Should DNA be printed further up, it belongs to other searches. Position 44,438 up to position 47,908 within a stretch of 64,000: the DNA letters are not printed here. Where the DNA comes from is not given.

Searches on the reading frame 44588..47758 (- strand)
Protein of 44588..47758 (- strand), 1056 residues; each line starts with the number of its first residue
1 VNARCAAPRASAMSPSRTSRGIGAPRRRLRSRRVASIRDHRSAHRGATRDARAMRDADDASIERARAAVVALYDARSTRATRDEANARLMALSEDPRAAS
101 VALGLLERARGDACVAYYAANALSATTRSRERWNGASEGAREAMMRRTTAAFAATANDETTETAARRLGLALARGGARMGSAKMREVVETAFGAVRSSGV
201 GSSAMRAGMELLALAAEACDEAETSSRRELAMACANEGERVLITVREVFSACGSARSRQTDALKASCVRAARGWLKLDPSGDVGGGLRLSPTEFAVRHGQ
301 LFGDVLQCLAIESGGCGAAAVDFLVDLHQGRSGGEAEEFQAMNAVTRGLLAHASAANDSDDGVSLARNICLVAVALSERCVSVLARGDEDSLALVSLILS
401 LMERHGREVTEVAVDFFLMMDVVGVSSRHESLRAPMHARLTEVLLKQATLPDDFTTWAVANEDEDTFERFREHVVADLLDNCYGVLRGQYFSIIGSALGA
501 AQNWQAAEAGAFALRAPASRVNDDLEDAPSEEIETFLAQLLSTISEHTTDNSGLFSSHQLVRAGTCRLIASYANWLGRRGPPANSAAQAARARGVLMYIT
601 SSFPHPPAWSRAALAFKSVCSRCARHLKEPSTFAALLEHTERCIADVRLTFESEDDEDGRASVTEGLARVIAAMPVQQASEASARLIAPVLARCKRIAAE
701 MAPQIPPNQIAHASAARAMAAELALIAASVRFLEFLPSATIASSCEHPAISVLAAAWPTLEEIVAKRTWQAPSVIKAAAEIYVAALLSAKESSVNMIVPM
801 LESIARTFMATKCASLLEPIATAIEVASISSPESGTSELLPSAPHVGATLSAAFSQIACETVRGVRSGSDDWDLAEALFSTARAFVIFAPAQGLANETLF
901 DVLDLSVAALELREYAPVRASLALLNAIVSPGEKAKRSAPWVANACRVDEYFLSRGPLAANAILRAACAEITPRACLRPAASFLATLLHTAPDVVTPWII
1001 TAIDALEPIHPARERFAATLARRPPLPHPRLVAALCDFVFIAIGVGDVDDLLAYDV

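Call 39: search_protein_families(library=pfam, proteins=[window:44588-47758:-], max_evalue=0.01)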
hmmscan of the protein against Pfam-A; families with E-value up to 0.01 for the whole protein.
window:44588-47758:- (1056 aa): 1 family
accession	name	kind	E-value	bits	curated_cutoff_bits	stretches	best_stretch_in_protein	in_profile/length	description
PF24138.1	TPR_TNPO3_IPO13_2nd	-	0.0022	18.7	27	1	366-436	6-76/90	Transportin-3/Importin-13 second TPR domain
